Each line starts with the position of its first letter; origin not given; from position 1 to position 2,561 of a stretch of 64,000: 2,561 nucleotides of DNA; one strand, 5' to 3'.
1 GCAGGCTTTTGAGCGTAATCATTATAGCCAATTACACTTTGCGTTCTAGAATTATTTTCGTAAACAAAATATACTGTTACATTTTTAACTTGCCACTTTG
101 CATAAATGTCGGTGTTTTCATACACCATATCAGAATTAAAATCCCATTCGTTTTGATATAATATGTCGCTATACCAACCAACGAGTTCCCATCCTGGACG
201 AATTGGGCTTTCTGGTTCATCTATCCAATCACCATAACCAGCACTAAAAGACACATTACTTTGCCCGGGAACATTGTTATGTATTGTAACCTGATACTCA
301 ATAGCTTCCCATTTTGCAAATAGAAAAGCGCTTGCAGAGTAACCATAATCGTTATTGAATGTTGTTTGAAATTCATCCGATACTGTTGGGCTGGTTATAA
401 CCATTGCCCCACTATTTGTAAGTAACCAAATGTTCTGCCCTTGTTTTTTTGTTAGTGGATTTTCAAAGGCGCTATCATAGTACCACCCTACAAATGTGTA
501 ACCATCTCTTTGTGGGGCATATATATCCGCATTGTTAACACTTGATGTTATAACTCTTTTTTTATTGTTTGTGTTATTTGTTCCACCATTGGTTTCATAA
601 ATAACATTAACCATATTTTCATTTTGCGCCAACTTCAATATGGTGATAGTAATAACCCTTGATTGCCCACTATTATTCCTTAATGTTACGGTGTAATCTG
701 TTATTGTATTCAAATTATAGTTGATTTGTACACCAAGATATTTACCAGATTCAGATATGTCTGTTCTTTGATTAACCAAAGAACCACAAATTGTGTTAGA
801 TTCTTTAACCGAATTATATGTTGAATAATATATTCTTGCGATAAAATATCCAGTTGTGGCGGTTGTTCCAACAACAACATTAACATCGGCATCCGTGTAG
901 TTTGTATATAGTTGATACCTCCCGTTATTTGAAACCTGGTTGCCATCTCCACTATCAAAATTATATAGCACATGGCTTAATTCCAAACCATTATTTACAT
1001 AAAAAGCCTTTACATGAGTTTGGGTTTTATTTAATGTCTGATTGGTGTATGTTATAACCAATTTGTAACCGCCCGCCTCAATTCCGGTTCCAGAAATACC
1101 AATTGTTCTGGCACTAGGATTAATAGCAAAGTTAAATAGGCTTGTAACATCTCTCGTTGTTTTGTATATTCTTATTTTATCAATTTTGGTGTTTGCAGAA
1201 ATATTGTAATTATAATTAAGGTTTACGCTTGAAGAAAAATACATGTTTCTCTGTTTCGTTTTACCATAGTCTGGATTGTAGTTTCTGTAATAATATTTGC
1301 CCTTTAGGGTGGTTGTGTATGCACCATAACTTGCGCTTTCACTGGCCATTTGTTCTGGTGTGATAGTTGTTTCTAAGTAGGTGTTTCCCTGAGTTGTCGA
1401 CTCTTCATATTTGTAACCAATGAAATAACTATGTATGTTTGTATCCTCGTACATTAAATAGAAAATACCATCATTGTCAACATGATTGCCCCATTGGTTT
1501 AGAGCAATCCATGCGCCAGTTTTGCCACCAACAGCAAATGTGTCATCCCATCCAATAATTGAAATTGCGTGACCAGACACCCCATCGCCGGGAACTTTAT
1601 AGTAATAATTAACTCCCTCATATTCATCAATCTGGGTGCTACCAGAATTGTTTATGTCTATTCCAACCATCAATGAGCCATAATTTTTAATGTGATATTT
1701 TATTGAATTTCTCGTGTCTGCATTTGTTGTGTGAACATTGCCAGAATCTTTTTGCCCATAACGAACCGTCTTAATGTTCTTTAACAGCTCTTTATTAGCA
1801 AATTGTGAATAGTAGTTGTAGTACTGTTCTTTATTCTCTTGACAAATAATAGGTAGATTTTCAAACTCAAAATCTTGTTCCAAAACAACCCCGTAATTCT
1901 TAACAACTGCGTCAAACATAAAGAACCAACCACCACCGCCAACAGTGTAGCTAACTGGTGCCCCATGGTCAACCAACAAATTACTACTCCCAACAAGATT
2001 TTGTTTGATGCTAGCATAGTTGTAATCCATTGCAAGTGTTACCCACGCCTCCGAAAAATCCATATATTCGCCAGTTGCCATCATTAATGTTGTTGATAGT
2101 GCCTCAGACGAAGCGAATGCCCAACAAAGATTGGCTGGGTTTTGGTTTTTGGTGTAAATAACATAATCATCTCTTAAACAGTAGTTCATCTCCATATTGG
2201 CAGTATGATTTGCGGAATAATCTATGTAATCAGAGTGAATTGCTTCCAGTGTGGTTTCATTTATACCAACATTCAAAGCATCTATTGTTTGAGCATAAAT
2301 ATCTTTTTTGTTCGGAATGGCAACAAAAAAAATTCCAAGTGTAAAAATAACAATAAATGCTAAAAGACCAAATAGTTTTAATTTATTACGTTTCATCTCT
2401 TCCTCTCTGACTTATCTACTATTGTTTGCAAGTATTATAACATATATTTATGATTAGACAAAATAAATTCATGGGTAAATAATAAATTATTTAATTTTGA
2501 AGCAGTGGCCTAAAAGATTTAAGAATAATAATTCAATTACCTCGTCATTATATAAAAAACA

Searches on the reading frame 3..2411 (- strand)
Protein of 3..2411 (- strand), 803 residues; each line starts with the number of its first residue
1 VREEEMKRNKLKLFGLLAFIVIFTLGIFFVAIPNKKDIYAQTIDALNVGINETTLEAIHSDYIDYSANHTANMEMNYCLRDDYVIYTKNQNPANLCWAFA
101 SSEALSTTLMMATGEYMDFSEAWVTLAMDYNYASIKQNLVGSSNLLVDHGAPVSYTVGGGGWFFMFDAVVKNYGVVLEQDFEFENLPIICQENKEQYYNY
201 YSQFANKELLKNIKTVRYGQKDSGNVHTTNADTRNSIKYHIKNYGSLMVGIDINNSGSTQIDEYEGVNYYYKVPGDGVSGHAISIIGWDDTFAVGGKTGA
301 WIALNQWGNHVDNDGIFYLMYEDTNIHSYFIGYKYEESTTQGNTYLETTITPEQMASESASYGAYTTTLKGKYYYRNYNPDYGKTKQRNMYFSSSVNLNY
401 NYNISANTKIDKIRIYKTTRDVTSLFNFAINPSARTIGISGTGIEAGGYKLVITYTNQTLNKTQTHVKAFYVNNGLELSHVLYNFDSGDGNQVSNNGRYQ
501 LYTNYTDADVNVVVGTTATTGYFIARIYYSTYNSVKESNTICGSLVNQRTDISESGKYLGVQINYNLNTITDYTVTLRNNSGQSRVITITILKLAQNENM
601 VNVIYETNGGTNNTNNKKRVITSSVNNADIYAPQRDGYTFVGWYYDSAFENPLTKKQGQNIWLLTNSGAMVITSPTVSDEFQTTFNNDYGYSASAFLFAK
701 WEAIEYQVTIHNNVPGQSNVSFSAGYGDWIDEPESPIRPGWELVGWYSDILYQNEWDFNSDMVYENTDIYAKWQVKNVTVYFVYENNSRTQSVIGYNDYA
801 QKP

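Call 44: search_protein_families(library=pfam, proteins=[window:3-2411:-], max_evalue=0.01)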
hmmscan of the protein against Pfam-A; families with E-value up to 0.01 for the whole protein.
window:3-2411:- (803 aa): 2 families
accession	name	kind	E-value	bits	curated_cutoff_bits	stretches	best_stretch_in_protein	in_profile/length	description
PF09479.16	Flg_new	-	2e-20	73.1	27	2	706-772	1-65/65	Listeria-Bacteroides repeat domain (List_Bact_rpt)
PF00112.29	Peptidase_C1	-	4.1e-10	40.6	20.7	1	83-323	13-206/220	Papain family cysteine protease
